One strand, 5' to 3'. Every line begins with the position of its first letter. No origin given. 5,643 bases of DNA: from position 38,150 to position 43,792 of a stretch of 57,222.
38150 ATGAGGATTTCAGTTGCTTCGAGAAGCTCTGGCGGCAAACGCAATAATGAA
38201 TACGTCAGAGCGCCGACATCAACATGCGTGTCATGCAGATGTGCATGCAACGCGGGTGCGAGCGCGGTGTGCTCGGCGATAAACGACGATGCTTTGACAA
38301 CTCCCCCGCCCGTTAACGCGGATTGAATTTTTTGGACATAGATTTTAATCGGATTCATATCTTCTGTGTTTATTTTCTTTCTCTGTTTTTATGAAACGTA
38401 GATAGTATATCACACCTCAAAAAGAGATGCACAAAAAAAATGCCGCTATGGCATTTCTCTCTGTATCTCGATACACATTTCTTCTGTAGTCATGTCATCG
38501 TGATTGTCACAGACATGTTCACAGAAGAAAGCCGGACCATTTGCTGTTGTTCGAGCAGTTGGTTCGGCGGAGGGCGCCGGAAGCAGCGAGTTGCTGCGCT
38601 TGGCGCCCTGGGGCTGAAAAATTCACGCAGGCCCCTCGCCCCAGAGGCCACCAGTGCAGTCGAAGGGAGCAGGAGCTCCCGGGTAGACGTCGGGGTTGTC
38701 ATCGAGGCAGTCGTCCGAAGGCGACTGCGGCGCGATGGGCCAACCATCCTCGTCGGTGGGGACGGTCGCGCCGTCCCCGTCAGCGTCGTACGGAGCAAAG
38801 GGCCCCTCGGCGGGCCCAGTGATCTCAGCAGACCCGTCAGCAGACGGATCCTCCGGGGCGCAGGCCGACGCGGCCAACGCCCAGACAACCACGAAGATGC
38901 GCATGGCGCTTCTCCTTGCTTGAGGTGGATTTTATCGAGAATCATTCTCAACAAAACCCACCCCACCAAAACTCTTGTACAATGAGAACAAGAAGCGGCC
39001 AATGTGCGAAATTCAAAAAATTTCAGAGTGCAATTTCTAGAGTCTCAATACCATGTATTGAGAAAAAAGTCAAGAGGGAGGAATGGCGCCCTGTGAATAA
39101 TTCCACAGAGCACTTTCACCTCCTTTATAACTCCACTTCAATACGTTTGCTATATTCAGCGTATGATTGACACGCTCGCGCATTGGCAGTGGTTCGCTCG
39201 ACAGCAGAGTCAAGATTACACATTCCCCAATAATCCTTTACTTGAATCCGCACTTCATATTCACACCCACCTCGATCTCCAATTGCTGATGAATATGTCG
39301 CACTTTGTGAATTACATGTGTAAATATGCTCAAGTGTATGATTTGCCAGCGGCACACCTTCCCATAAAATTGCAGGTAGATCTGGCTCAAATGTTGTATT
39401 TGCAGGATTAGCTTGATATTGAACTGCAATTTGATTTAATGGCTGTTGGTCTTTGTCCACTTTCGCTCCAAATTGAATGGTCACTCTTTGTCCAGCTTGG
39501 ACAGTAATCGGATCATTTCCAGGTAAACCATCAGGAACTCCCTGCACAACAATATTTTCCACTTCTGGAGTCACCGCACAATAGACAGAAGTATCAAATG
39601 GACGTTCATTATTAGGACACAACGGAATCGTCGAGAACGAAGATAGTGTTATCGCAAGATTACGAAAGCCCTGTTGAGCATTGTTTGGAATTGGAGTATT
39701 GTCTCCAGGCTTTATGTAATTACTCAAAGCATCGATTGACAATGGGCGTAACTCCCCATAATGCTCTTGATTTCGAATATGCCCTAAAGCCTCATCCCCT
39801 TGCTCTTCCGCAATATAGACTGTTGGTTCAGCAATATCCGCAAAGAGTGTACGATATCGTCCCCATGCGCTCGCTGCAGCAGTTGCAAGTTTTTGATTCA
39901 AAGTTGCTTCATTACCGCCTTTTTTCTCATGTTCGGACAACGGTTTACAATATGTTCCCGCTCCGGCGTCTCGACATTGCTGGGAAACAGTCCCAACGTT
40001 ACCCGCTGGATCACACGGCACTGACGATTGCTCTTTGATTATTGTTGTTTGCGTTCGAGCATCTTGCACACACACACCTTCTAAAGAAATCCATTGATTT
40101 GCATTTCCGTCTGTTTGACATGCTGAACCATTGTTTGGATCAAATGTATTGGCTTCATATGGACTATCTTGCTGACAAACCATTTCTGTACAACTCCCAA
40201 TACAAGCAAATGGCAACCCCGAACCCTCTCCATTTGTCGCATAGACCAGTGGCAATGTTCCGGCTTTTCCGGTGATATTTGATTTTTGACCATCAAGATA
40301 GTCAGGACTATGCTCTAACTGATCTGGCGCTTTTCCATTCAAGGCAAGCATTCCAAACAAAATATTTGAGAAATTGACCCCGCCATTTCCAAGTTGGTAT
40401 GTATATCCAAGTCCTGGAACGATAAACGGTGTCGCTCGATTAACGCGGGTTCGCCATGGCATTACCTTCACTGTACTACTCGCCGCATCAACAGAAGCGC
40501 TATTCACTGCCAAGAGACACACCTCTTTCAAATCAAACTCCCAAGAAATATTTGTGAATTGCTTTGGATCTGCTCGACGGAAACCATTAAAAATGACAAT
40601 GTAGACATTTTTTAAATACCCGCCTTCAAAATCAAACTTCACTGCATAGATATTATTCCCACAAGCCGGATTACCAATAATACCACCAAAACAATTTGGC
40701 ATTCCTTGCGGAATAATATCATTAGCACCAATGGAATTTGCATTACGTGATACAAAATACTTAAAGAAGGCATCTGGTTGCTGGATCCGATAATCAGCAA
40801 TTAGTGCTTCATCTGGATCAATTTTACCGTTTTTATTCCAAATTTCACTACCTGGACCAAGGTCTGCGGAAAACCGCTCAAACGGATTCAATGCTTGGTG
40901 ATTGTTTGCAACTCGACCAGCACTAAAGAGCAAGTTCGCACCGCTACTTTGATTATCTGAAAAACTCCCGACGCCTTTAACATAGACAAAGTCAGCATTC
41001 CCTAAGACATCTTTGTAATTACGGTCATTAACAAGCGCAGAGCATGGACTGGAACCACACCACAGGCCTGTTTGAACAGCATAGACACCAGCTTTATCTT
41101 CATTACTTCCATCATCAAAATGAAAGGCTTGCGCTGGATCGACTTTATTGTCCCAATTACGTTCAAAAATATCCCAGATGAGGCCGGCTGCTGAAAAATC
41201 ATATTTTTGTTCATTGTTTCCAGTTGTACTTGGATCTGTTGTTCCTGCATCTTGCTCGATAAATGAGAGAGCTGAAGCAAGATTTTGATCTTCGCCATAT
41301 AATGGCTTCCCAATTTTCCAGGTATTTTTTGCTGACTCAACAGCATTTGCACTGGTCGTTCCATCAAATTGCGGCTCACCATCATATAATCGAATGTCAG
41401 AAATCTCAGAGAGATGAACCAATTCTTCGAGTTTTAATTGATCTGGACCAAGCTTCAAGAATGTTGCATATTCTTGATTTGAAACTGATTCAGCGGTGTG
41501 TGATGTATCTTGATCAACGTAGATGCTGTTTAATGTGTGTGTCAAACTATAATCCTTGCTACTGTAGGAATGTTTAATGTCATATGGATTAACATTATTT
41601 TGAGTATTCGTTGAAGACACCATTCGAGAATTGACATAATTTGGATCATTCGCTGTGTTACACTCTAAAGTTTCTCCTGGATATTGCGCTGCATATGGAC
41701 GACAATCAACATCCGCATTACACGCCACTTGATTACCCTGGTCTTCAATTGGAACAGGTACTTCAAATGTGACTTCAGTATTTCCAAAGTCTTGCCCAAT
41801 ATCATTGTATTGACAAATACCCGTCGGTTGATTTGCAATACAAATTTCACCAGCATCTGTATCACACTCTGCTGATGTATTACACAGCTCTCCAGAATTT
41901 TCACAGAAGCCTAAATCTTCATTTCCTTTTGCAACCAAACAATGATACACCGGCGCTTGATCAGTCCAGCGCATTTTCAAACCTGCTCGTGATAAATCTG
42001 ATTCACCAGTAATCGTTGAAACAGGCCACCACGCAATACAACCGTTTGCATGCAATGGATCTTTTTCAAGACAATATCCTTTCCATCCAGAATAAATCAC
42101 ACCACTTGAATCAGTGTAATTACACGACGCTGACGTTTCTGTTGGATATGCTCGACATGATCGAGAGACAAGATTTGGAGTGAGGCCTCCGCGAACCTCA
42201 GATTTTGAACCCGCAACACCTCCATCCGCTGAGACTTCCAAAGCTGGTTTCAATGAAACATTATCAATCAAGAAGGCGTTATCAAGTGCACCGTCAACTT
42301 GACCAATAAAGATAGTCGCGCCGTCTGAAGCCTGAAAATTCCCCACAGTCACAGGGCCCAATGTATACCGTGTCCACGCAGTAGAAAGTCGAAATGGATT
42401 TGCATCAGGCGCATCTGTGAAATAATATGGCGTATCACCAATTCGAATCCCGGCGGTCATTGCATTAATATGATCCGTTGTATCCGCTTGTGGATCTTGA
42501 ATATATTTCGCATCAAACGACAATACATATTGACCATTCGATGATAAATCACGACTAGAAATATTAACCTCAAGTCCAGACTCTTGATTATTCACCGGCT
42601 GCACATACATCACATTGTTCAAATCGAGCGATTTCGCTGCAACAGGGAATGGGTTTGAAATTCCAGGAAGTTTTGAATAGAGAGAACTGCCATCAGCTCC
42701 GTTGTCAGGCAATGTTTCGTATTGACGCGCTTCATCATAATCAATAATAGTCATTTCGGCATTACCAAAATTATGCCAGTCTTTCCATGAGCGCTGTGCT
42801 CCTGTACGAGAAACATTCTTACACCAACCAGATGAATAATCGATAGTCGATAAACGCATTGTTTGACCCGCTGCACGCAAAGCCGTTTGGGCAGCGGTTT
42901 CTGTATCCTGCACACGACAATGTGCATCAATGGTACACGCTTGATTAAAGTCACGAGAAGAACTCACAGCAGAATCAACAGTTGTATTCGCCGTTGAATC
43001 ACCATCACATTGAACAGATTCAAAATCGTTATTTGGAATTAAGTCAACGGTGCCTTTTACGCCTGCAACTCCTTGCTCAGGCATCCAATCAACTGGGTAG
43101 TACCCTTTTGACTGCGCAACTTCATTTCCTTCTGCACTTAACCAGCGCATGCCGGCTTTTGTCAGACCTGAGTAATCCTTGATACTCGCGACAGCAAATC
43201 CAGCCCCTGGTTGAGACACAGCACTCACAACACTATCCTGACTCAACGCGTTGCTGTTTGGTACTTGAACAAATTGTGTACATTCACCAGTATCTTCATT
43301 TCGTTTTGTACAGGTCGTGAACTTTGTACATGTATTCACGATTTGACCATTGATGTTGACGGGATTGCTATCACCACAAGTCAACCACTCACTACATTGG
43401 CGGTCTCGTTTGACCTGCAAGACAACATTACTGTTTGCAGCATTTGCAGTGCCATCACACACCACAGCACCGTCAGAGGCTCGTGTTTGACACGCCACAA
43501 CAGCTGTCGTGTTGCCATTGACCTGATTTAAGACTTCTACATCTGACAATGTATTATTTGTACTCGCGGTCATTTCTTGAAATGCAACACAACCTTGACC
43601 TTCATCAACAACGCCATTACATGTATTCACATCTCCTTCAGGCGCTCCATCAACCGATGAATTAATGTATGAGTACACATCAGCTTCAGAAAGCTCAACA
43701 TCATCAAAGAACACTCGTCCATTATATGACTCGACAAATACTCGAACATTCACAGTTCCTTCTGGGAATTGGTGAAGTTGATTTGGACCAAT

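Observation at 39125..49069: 3314-aa secreted, cysteine-rich multi-lectin giant protein encoded next to the T4SS-like operon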

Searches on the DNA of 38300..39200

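Call 91: search_rna_families(source=window, start=38300, end=39200, threshold=evalue, max_evalue=1)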
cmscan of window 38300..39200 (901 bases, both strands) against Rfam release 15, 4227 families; matches with E-value up to 1: 3.
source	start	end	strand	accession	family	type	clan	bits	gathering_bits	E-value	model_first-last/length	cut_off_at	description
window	38593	38642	-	RF01834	fiv_FSE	Cis-reg; frameshift_element;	-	21.3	53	0.055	1-35/35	no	ribosomal frameshift site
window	38468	38538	-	RF03222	mir-4900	Gene; miRNA;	-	21.1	60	0.15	1-75/75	no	mir-4900 microRNA precursor family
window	38921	38965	-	RF03263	MIR861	Gene; miRNA;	-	20.5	70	0.59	1-111/111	no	MIR861 microRNA precursor family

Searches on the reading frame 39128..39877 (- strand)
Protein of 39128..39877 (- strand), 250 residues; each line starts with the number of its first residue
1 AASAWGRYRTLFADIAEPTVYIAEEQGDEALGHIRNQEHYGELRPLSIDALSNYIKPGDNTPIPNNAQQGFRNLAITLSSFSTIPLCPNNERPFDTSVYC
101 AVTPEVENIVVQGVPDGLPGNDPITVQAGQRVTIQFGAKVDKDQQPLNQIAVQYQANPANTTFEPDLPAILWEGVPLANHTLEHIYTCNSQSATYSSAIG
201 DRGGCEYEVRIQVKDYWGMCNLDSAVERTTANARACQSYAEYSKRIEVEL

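Call 78: search_protein_families(library=pfam, proteins=[window:39128-39877:-], max_evalue=1)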
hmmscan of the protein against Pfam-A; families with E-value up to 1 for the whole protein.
window:39128-39877:- (250 aa): 0 families

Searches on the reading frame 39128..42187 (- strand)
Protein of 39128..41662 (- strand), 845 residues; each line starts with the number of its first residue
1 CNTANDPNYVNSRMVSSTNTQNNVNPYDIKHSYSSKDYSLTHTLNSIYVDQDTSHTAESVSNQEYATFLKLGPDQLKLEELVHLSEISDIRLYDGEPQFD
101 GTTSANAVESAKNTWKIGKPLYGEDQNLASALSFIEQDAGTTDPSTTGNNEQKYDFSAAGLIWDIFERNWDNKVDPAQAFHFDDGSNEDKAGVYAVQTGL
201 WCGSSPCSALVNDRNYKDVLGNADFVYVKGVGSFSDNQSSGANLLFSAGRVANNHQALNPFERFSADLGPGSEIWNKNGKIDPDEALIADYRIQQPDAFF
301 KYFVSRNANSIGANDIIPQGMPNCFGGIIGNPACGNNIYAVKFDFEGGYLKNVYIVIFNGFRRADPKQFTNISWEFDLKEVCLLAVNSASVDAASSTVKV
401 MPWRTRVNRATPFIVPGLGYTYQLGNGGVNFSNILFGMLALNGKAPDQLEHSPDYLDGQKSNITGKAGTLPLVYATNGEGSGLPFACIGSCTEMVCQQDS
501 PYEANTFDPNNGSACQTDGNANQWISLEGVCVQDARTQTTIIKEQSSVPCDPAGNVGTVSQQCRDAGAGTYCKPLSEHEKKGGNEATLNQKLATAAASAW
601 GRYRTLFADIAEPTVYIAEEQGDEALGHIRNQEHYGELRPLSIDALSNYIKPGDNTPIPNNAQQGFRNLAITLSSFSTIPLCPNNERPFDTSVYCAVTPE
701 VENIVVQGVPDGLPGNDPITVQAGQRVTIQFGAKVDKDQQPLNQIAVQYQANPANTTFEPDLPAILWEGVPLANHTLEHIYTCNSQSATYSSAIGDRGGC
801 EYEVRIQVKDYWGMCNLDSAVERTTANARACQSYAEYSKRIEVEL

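Call 35: predict_structure(alignment_id=A2)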
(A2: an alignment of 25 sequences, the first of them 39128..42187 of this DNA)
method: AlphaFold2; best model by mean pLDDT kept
length: 1020 residues; sequences in the alignment: 25
mean_pLDDT: 60.1   pTM: 0.63
mean pLDDT of the five models: 60.1, 60.1, 59.1, 57.4, 56.4
residues with pLDDT >= 90: 36; 70-90: 350; 50-70: 248; < 50: 386
segments of 3 or more residues with pLDDT < 50: 1-78, 120-170, 172-201, 233-235, 277-281, 292-304, 311-335, 345-363, 386-390, 485-507, 566-573, 602-656, 670-682, 684-702, 729-732, 795-813, 825-834
pLDDT, mean of each block of 10 residues (from residue 1): 30 32 36 39 45 38 34 42 73 71 71 70 27 30 36 37 44 40 33 32 68 76 74 57 87 75 77 64 56 39 48 42 37 55 51 43 62 84 56 70 82 64 79 89 91 84 86 81 51 41 46 89 86 75 83 74 53 59 69 66 42 40 32 26 36 49 64 43 45 42 62 66 60 60 62 55 73 80 69 49 33 56 50 51 70 70 65 86 83 83 86 72 80 73 62 80 56 78 81 66 74 86
secondary structure, 60 per line:
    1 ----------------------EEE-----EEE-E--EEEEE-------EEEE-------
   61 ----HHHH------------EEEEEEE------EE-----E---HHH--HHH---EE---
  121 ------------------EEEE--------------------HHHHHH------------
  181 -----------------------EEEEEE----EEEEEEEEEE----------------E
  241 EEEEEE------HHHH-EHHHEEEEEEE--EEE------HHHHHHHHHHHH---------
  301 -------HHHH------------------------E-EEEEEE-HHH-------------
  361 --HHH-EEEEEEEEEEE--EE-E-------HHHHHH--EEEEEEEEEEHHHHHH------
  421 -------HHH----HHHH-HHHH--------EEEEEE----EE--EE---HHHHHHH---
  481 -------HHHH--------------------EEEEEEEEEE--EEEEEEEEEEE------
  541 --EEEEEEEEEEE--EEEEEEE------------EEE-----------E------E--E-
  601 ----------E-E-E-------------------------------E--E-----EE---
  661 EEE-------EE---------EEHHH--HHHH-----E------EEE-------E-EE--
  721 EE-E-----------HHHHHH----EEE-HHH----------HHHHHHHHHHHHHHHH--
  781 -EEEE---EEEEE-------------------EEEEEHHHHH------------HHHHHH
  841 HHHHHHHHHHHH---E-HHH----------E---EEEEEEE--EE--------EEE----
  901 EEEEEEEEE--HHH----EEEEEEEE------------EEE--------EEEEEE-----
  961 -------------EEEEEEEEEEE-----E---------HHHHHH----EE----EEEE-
elements in order (helices of 4 or more, strands of 3 or more residues): E23-25 E31-33 E38-42 E50-53 H65-68 E81-87 E139-142 H163-168 E204-209 E214-223 E240-246 H253-256 E262-268 E271-273 H280-291 H308-311 E338-343 E367-377 H391-396 E399-408 H409-414 H435-438 H440-443 E452-457 H471-477 H488-491 E512-521 E524-534 E543-553 E556-562 E575-577 E661-663 H689-692 E705-707 H736-741 E746-748 H763-778 E782-785 E789-793 E813-817 H818-822 H835-852 E875-881 E894-896 E901-909 E919-926 E939-941 E950-955 E974-984 H1000-1005 E1016-1019

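Call 41: fold_search(model_id=the predicted structure, library=pdb)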
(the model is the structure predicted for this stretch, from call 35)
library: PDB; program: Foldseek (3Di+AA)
matches with E <= 10: 1045; with E <= 0.001: 2
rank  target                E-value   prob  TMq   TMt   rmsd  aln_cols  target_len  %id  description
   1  7cun_G                7.0e-04  0.85  0.10  0.11  12.9       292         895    9  The structure of human Integrator-PP2A complex (released 2020-11-25)
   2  3hc2                  8.7e-04  1.00  0.09  0.22   9.7       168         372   12  Crystal Structure of chicken sulfite oxidase mutant Tyr 322 Phe (released 2010-06-16)
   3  5vhv_A                1.3e-03  0.94  0.08  0.19  16.0       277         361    9  Pseudomonas fluorescens alkylpurine DNA glycosylase AlkC bound to DNA containing an oxocarbenium-intermediate analog (released 2017-10-25)
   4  8r2d_D                7.6e-03  0.95  0.08  0.11   8.0       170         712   14  Integrator cleavage module assembly intermediate (released 2024-07-31)
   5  8xgl_B                8.9e-03  0.97  0.08  0.44   7.4       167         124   11  Structure of the Magnaporthe oryzae effector NIS1 (released 2024-09-18)
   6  3syp                  1.5e-02  0.35  0.07  0.16  12.7       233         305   10  Crystal structure of the G protein-gated inward rectifier K+ channel GIRK2 (Kir3.2) R201A mutant (released 2011-10-12)
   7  3spc                  1.7e-02  0.38  0.07  0.16  12.6       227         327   11  Inward rectifier potassium channel Kir2.2 in complex with dioctanoylglycerol pyrophosphate (DGPP) (released 2011-08-24)
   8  1nep                  2.3e-02  0.97  0.08  0.46   8.0       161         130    7  Crystal Structure Analysis of the Bovine NPC2 (Niemann-Pick C2) Protein (released 2003-01-28)
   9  8xgl_A                2.6e-02  0.97  0.08  0.51   6.6       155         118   11  Structure of the Magnaporthe oryzae effector NIS1 (released 2024-09-18)
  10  3jyc                  3.2e-02  0.33  0.07  0.16  13.2       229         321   11  Crystal structure of the eukaryotic strong inward-rectifier K+ channel Kir2.2 at 3.1 Angstrom resolution (released 2010-01-12)
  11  4brj                  3.7e-02  0.96  0.08  0.47   5.6       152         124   13  Superoxide reductase (Neelaredoxin) from Ignicoccus hospitalis T24K (released 2014-06-11)
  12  9jg8_C                3.7e-02  0.93  0.08  0.26   8.1       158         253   12  Structure of cargo complex (BtpeA-BtaeB-BtapC) bound to the VgrG spike from the Type VI secretion system (released 2025-09-10)
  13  5h1d                  4.2e-02  0.75  0.08  0.40   7.0       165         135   11  Crystal structure of C-terminal of RhoGDI2 (released 2016-10-26)
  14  3spg                  4.2e-02  0.38  0.09  0.19  11.7       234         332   12  Inward rectifier potassium channel Kir2.2 R186A mutant in complex with PIP2 (released 2011-08-24)
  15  9x54                  4.4e-02  0.87  0.09  0.45   6.4       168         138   11  Crystal structure of RhoGDI2 in complex with Compound 3054b (released 2025-10-29)
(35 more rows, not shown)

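Call 44: search_protein_families(library=pfam, proteins=[window:39128-41662:-], max_evalue=10)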
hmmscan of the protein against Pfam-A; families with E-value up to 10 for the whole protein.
window:39128-41662:- (845 aa): 0 families

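Call 84: fold_search(model_id=the predicted structure, library=viral)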
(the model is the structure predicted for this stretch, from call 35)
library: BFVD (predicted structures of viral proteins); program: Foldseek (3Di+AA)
matches with E <= 10: 150; with E <= 0.001: 0
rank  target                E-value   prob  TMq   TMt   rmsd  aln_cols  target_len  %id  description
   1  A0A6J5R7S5            6.7e-03  0.54  0.09  0.12  19.2       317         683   11  Peptidase S8/S53 domain containing protein [uncultured Caudovirales phage]
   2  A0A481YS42            4.5e-02  0.77  0.08  0.39   9.5       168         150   10  Uncharacterized protein [Marseillevirus LCMAC101]
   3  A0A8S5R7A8            5.6e-02  0.54  0.07  0.13  12.6       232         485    9  Tail fiber protein [virus sp. ctee23]
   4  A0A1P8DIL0            5.9e-02  0.63  0.06  0.18   9.6       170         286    7  (no name in the UniProt tables at hand)
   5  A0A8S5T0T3            6.2e-02  0.60  0.08  0.35  11.5       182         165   11  Uncharacterized protein [Siphoviridae sp. ctKFk2]
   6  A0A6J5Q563            6.9e-02  0.66  0.09  0.11   7.9       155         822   11  Big-1 (Bacterial Ig-like domain 1) domain containing protein [uncultured Caudovirales phage]
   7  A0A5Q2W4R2            8.5e-02  0.77  0.08  0.22   6.4       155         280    6  (no name in the UniProt tables at hand)
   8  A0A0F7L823            9.4e-02  0.54  0.07  0.20   8.7       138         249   14  Uncharacterized protein [uncultured marine virus]
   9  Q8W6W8                1.0e-01  0.75  0.07  0.38   6.8       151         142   13  Uncharacterized protein [Synechococcus phage P60]
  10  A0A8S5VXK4            1.1e-01  0.85  0.08  0.19   6.6       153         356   12  (no name in the UniProt tables at hand)
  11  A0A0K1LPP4            1.1e-01  0.18  0.05  0.19  11.0       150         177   11  Outer capsid protein [Klebsiella phage Matisse]
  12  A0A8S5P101            1.2e-01  0.77  0.09  0.19   6.2       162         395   11  Uncharacterized protein [Siphoviridae sp. ctTBR23]
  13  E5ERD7                1.2e-01  0.30  0.07  0.09  13.6       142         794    8  (no name in the UniProt tables at hand)
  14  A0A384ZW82            1.3e-01  0.09  0.06  0.12  15.5       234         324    9  Putative tail protein [Dickeya phage vB_DsoM_JA13]
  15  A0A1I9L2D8            1.4e-01  0.38  0.06  0.10  10.7       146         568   11  Hemagglutinin-like protein [Xanthomonas phage XAJ2]
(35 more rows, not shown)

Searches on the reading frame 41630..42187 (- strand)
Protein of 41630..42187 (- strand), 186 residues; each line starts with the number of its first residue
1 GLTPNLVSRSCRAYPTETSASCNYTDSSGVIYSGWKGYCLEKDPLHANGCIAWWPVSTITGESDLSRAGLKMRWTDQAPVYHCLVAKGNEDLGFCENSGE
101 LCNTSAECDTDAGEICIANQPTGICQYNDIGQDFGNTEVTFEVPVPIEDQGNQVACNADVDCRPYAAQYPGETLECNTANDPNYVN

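Call 44: search_protein_families(library=pfam, proteins=[window:41630-42187:-], max_evalue=10)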
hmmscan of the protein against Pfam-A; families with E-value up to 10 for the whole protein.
window:41630-42187:- (186 aa): 1 family
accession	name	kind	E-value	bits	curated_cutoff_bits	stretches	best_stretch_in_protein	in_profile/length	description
PF07127.16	Nodulin_late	-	1.2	10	30.4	1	151-177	24-49/54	Late nodulin domain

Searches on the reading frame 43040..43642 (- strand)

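Call 44: search_protein_families(library=pfam, proteins=[window:43040-43642:-], max_evalue=10)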
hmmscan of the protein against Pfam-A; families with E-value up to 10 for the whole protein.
window:43040-43642:- (201 aa): 1 family
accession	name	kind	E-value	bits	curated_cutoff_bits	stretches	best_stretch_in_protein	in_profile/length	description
PF01607.29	CBM_14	-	0.22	12.1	22.1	0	103-122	13-32/53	Chitin binding Peritrophin-A domain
